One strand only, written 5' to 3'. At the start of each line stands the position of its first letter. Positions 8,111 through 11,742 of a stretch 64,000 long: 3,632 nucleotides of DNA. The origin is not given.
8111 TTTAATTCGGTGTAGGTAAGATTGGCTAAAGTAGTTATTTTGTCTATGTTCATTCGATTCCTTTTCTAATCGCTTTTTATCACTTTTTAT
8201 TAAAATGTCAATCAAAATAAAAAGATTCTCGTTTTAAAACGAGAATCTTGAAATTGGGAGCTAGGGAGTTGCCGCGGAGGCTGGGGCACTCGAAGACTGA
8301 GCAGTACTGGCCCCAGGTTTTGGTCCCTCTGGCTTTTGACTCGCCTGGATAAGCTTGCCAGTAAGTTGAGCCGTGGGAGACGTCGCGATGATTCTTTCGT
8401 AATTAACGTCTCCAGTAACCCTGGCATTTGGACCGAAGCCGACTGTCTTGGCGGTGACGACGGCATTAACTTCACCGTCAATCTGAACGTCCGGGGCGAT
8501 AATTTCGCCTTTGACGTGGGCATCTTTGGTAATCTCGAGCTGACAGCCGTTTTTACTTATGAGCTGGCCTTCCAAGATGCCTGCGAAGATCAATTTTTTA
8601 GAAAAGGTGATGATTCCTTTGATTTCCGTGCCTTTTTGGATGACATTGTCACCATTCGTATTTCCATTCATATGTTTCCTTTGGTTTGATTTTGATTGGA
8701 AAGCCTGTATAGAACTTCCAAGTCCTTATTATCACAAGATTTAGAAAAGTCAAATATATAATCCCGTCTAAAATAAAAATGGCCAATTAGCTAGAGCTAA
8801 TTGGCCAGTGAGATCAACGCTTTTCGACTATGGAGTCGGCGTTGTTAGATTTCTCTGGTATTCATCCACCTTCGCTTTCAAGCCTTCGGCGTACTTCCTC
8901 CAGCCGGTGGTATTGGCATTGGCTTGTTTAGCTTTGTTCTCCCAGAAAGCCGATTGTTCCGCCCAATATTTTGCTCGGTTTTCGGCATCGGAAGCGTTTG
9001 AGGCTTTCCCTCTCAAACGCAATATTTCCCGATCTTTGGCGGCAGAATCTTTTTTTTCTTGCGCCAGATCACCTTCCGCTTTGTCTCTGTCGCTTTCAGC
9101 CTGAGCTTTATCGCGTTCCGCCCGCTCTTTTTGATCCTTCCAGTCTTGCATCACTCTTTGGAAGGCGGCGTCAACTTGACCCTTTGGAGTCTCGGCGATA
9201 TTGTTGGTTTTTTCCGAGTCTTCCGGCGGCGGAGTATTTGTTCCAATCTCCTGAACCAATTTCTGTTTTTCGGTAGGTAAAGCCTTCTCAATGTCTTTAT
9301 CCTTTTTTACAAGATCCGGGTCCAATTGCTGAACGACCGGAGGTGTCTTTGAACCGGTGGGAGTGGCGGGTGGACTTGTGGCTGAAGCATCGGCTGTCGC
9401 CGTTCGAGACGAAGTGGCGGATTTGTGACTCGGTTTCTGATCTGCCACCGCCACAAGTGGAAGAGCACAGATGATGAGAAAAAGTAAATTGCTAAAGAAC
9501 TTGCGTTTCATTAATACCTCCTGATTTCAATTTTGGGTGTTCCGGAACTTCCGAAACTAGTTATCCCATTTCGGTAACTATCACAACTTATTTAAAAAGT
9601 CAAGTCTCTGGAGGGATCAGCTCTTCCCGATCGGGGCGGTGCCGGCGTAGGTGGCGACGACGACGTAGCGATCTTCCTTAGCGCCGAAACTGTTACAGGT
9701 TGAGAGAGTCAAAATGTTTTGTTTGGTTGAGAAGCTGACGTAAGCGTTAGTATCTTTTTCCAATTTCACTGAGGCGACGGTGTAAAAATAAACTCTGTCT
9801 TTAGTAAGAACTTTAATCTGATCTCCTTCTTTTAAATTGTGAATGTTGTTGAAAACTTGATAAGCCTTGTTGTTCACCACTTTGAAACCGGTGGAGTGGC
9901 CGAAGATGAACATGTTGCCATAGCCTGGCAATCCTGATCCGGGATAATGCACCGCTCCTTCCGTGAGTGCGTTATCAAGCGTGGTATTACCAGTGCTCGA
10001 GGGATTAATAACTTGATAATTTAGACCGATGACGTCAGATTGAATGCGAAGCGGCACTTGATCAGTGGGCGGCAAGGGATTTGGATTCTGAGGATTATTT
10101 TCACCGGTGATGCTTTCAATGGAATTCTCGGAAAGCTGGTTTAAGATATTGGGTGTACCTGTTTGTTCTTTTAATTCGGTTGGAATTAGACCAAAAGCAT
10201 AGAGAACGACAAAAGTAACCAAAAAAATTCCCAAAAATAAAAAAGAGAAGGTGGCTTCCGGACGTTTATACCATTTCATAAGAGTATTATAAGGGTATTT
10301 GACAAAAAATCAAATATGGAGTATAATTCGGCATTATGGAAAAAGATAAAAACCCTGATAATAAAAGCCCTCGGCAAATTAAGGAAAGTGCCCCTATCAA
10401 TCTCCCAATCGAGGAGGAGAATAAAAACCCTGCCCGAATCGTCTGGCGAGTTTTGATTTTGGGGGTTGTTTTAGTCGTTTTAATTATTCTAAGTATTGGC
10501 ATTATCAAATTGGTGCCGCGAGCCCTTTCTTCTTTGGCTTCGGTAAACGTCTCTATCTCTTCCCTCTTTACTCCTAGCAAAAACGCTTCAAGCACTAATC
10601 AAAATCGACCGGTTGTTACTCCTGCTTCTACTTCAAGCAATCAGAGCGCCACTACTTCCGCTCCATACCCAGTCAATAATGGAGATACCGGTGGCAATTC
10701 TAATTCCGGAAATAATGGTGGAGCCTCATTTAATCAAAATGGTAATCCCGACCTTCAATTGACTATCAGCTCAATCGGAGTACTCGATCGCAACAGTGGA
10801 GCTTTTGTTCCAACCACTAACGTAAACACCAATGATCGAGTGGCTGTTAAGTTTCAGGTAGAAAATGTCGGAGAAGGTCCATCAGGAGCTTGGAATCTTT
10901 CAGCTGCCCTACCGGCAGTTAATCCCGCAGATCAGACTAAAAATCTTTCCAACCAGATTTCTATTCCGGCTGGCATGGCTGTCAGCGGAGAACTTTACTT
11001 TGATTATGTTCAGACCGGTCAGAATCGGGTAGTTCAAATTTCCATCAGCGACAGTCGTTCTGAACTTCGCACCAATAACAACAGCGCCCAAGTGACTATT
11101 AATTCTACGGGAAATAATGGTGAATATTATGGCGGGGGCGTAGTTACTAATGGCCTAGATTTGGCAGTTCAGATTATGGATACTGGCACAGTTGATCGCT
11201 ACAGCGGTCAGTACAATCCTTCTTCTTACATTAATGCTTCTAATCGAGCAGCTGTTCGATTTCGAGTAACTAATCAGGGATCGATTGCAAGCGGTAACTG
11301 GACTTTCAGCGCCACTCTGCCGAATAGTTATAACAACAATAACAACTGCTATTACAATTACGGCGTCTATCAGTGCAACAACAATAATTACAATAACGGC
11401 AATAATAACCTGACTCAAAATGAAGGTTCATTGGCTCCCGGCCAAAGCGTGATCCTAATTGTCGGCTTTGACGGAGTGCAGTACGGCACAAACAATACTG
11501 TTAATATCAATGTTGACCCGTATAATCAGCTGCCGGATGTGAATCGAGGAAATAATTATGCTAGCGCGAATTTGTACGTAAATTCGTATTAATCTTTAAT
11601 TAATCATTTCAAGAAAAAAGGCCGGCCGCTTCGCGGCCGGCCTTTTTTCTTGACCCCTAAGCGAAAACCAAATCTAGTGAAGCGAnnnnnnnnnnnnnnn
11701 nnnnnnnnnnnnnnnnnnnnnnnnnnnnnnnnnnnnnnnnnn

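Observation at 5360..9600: Sharply GC-rich island of about 4.2 kb encoding a bactofilin and three unknown envelope proteins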

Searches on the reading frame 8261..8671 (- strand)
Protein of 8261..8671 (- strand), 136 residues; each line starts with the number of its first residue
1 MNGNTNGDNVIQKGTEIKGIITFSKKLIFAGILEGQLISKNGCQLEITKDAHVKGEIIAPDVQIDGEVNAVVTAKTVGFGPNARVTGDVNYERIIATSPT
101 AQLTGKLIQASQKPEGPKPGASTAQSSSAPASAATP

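Call 6: search_protein_families(library=pfam, proteins=[window:8261-8671:-], max_evalue=0.1)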
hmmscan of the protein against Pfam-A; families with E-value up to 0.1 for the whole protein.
window:8261-8671:- (136 aa): 2 families
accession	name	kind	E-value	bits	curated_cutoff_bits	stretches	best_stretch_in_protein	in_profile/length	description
PF04519.19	Bactofilin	-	6.7e-16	58.8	27.9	1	10-106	2-96/98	Polymer-forming cytoskeletal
PF09619.16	YscW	-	0.056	14.2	22.6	0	82-114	3-35/107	Type III secretion system lipoprotein chaperone (YscW)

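Call 12: search_protein_families(library=ncbifam, proteins=[window:8261-8671:-], max_evalue=0.1)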
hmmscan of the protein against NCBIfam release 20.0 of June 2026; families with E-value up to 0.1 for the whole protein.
window:8261-8671:- (136 aa): 0 families

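Call 14: find_homologous_proteins(query=window:8261-8671:-)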
Query window:8261-8671:- (136 aa): 1 proteins with E <= 0.001 among 43 candidates.
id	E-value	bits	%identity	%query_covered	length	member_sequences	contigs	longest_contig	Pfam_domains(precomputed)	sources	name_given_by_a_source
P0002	3.4e-80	284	100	100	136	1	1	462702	PF04519.20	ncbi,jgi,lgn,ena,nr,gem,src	ncbi:MAG TPA: polymer-forming cytoskeletal protein [Candidatus Paceibacterota bacterium]|nr:polymer-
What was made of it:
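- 8261..8671 (-): 136-aa bactofilin. It has a divergent bactofilin domain (residues about 10-106), an N-terminus (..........) without the canonical membrane-targeting sequence, and a Pro/Ala/Ser-rich C-terminal tail. It matches only itself among 5.8 billion sequences at word-index sensitivity (call 14).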

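Call 35: search_protein_families(library=phrogs, proteins=[window:8261-8671:-], max_evalue=0.01)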
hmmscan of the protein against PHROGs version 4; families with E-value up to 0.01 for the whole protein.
window:8261-8671:- (136 aa): 0 families

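Call 39: search_solved_structures(query=window:8261-8671:-, max_evalue=1, show_alignments=2)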
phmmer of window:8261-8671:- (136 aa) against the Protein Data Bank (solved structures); distinct sequences matched with E-value up to 1: 2.
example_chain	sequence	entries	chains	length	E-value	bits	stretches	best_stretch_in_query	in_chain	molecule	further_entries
2n3d_A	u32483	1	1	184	9.5e-05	25.7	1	15-117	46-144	Bactofilin A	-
6ria_A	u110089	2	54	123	0.0009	22.5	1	14-113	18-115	bactofilin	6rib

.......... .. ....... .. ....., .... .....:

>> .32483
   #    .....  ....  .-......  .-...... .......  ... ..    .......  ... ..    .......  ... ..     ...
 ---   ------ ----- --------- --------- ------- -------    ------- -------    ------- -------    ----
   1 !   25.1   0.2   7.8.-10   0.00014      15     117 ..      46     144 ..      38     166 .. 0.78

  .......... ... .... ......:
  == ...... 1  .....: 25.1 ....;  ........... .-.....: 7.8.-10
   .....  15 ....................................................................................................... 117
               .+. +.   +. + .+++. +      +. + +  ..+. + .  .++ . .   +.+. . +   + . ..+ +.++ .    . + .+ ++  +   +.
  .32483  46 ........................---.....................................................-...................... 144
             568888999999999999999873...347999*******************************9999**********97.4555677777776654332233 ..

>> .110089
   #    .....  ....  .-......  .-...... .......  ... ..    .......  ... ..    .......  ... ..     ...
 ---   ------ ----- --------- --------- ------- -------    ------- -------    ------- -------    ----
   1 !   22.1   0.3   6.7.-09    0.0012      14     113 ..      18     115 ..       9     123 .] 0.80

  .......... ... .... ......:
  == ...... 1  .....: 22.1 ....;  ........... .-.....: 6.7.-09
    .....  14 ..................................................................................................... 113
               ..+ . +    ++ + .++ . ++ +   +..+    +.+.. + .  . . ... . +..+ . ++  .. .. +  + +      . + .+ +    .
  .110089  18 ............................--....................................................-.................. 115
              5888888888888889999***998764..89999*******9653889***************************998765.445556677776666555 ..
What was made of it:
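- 8261..8671 (-): PF04519 E=6.7e-16 (call 6); PDB 2N3D BacA E=9.5e-5 and 6RIA E=9e-4 (call 39).
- On Bactofilin (PF04519, DUF583): PDB BacA 2N3D E=9.5e-5 and Thermus bactofilin 6RIA E=9e-4 (call 39).
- Checked: The 136-aa protein is a bactofilin: PF04519 E=6.7e-16 (call 6); BacA 2N3D E=9.5e-5 (call 39).
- Bactofilin domain (calls 6, 39).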

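Call 54: find_related_loci(query=window:8261-8671:-, collection=viral_contigs, flank=8000)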
Query window:8261-8671:- (136 aa) in viral_contigs; peptide patterns used: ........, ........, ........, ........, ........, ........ (x = any residue, [..] = any of these).
16 stretches matched a pattern, but none encodes a relative of the query by tblastn (E <= 1e-3).

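Call 62: find_encoding_contigs(protein=P0002, flank=2000, max_places=3)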
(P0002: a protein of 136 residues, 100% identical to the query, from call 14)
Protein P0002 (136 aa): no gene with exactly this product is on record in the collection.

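Call 70: search_protein_families(library=padloc, proteins=[window:8261-8671:-], max_evalue=0.01)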
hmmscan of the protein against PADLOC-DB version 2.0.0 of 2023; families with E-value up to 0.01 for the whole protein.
window:8261-8671:- (136 aa): 0 families

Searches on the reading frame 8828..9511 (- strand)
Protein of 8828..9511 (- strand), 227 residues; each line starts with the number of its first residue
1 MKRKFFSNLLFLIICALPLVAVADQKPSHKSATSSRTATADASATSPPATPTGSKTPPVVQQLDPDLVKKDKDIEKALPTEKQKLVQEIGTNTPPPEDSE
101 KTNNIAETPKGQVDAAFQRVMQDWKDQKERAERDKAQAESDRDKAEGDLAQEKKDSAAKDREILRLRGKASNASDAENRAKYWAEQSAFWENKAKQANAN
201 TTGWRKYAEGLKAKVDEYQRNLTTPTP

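Call 6: search_protein_families(library=pfam, proteins=[window:8828-9511:-], max_evalue=0.1)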
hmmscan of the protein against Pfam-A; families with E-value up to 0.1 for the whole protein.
window:8828-9511:- (227 aa): 1 family
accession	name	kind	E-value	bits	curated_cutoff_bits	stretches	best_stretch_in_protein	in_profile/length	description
PF21827.1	New_glue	-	0.039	14.2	31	1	10-52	7-48/94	New glue protein family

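Call 12: search_protein_families(library=ncbifam, proteins=[window:8828-9511:-], max_evalue=0.1)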
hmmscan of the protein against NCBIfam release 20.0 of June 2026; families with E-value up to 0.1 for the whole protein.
window:8828-9511:- (227 aa): 3 families
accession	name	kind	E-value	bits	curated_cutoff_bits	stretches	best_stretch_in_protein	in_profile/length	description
NF009344.0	PRK12705.1-1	equivalog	0.0094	14.6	831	1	9-198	7-179/572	hypothetical protein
TIGR03752.1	conj_TIGR03752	hypoth_equivalog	0.063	12.5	241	1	9-219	9-214/471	TIGR03752 family integrating conjugative element protein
TIGR01399.1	hrcV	equivalog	0.067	11.6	692.25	1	10-174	295-458/677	type III secretion system export apparatus subunit SctV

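Call 35: search_protein_families(library=phrogs, proteins=[window:8828-9511:-], max_evalue=0.01)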
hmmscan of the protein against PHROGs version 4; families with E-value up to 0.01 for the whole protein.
window:8828-9511:- (227 aa): 0 families

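Call 56: find_related_loci(query=window:8828-9511:-, collection=viral_contigs, flank=8000)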
Query window:8828-9511:- (227 aa) in viral_contigs; peptide patterns used: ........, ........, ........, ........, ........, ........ (x = any residue, [..] = any of these).
21 stretches matched a pattern, but none encodes a relative of the query by tblastn (E <= 1e-3).

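Call 69: search_solved_structures(query=window:8828-9511:-, max_evalue=1)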
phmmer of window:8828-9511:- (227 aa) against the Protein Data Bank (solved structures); distinct sequences matched with E-value up to 1: 4.
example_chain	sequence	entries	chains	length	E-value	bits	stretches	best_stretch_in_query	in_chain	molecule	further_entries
3wzn_A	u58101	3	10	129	0.63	13.1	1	156-217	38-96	Streptavidin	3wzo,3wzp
3wyq_A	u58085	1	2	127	0.65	13.1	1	156-217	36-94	Streptavidin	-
4bx5_A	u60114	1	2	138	0.7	13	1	150-217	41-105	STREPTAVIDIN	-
3wzq_A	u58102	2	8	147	0.79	12.8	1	156-217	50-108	Streptavidin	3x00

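Call 70: search_protein_families(library=padloc, proteins=[window:8828-9511:-], max_evalue=0.01)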
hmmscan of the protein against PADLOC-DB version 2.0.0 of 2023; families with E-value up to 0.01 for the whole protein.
window:8828-9511:- (227 aa): 0 families

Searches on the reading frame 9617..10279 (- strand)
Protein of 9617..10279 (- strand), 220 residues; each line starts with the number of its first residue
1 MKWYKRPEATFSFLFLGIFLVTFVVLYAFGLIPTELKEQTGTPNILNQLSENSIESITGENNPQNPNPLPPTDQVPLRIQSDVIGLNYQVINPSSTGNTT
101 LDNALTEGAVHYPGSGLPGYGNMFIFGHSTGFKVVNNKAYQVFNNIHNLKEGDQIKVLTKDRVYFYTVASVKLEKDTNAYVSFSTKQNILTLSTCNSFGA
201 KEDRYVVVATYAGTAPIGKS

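Call 6: search_protein_families(library=pfam, proteins=[window:9617-10279:-], max_evalue=0.1)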
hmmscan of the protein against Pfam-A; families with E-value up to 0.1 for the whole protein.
window:9617-10279:- (220 aa): 2 families
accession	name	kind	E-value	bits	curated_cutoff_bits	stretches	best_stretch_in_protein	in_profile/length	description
PF04203.18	Sortase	-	4.5e-21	75.3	26.6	1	83-210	5-123/125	Sortase domain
PF06480.20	FtsH_ext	-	0.038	14.7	25.5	1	13-105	2-91/103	FtsH Extracellular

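Call 12: search_protein_families(library=ncbifam, proteins=[window:9617-10279:-], max_evalue=0.1)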
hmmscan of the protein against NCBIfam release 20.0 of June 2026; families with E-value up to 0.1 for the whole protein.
window:9617-10279:- (220 aa): 10 families
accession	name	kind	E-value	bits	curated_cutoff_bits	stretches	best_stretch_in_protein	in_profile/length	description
NF033747.1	class_E_sortase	subfamily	1.7e-13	50.9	160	1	16-215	11-209/211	class E sortase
NF058671.1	sortase_SrtD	exception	9.7e-13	48.2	140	1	26-210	15-186/187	class D sortase, LPxTATN-specific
NF033746.1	class_D_sortase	subfamily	5.6e-11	42.4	165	1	100-210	28-132/135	class D sortase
TIGR01076.1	sortase_fam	subfamily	4.8e-10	39.3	39.35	1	102-208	20-124/136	sortase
NF033745.1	class_C_sortase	subfamily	2.2e-08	34.1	160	1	99-209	110-218/220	class C sortase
NF033748.1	class_F_sortase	subfamily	0.00016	21.3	166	1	74-197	9-135/155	class F sortase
TIGR03784.1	marine_sortase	equivalog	0.00047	19.8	158.25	1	131-208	91-173/174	class GN sortase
NF040883.1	amid_act_ActS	equivalog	0.019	14.3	375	1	104-157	151-205/242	amidase activator ActS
TIGR03064.1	sortase_srtB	equivalog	0.036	13.4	153.75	0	166-207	195-235/235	class B sortase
NF050800.1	HP0895_fam_antitoxin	equivalog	0.044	13.8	200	1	139-203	14-76/116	type II toxin-antitoxin system HP0895 family antitoxin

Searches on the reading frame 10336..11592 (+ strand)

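Call 6: search_protein_families(library=pfam, proteins=[window:10336-11592:+], max_evalue=0.1)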
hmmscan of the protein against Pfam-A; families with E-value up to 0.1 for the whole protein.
window:10336-11592:+ (418 aa): 1 family
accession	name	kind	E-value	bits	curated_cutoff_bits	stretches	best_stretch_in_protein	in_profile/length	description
PF07705.17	CARDB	-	0.049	14.3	22.7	0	158-193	10-45/101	CARDB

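Call 12: search_protein_families(library=ncbifam, proteins=[window:10336-11592:+], max_evalue=0.1)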
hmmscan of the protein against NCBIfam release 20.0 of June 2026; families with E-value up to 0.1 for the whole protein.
window:10336-11592:+ (418 aa): 0 families
